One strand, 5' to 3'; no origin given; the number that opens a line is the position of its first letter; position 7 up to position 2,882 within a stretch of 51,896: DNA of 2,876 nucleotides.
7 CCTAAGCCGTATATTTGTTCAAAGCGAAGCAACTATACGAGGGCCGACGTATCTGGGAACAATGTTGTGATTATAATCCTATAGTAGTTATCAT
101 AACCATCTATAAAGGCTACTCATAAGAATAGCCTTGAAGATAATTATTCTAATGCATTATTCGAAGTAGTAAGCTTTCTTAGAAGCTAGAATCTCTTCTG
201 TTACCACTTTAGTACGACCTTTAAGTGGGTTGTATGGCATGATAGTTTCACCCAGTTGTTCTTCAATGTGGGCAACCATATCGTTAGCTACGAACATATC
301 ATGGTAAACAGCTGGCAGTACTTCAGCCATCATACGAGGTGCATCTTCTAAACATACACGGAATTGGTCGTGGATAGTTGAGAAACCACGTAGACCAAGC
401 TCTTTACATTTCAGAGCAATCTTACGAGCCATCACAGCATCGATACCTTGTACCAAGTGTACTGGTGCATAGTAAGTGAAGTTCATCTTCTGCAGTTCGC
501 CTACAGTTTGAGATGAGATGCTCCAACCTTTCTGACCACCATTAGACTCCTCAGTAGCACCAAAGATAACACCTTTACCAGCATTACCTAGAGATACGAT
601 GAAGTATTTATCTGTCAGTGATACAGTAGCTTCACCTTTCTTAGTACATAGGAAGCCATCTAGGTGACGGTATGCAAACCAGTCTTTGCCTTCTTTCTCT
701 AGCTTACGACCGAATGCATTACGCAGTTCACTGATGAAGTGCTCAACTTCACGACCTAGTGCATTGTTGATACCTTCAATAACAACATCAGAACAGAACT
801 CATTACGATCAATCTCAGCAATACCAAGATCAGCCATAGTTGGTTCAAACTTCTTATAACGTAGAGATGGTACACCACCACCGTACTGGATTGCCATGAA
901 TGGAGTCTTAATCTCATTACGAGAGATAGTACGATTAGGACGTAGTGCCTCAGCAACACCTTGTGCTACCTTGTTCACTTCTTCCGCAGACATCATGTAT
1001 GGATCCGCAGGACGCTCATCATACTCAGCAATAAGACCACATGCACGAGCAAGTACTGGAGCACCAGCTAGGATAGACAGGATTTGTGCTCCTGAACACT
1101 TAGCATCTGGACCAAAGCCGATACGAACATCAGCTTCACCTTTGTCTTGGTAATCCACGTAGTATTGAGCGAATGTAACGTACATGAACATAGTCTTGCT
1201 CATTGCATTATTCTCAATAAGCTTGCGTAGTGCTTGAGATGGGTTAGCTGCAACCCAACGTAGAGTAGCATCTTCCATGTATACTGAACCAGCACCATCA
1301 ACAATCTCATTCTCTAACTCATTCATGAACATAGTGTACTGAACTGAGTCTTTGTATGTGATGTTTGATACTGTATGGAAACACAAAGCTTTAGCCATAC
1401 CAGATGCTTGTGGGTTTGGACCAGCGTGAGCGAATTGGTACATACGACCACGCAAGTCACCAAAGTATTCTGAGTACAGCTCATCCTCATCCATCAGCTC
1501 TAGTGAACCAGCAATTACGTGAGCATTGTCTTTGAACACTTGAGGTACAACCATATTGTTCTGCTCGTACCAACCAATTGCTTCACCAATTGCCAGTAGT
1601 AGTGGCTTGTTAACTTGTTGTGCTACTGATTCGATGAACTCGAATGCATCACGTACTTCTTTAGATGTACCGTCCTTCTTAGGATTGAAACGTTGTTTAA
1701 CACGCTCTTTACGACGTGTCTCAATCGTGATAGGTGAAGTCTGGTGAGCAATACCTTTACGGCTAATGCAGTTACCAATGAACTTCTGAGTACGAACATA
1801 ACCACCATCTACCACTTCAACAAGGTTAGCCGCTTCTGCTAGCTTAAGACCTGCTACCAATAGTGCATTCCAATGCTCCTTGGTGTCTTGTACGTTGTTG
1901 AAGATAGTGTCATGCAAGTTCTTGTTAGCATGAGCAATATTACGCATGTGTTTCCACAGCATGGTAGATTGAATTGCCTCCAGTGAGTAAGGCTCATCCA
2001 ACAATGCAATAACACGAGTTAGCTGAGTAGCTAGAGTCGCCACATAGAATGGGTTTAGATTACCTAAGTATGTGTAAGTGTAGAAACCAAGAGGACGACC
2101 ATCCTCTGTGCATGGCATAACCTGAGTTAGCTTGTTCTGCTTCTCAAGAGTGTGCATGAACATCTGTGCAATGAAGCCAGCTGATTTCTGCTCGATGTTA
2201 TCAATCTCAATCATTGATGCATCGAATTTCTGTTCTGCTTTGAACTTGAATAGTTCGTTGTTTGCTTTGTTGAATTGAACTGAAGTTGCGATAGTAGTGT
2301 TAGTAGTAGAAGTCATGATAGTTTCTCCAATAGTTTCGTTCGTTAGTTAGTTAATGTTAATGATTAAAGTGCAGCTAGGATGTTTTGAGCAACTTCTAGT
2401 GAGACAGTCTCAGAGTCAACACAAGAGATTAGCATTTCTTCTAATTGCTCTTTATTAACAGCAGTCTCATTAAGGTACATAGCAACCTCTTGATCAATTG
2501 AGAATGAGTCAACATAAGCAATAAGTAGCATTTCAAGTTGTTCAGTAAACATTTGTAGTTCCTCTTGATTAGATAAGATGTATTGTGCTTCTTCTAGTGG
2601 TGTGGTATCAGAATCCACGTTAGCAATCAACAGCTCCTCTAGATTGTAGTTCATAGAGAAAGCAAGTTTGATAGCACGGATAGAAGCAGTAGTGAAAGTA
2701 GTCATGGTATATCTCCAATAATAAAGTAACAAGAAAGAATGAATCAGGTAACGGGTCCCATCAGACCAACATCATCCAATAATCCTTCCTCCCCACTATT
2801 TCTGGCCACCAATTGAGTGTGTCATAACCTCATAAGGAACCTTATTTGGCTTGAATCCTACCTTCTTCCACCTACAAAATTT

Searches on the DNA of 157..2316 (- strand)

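Call 4: search_dna_similar(query=window:157-2316:-, collection=phages, mode=near, max_rows=30)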
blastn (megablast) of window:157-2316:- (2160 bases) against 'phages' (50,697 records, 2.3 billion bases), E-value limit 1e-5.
Records with a match: 2; places in all: 2; records where one place covers at least 80% of the query: 2.
Best place of each record, by identity: 80-90% 2.
By first word of the organism name: Vibrio 2.
By host as written in the record: Vibrio parahaemolyticus 2.
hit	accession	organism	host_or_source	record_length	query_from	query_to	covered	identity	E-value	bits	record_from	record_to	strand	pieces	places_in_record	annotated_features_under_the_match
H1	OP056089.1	Vibrio phage vB_VpaM_VPs20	Vibrio parahaemolyticus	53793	8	2160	100%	83.6%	0e+0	2012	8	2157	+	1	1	hypothetical protein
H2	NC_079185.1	Vibrio phage vB_VpaM_VPs20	Vibrio parahaemolyticus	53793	8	2160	100%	83.6%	0e+0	2012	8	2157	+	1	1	hypothetical protein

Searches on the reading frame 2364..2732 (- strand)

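Call 68: search_protein_families(library=pfam, proteins=[window:2364-2732:-], max_evalue=0.01)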
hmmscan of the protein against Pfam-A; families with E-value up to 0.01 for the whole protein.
window:2364-2732:- (122 aa): 1 family
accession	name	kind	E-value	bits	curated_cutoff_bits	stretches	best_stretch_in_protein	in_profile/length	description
PF04544.17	Herpes_UL20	-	0.0013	19.6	25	1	2-109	42-144/179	Herpesvirus egress protein UL20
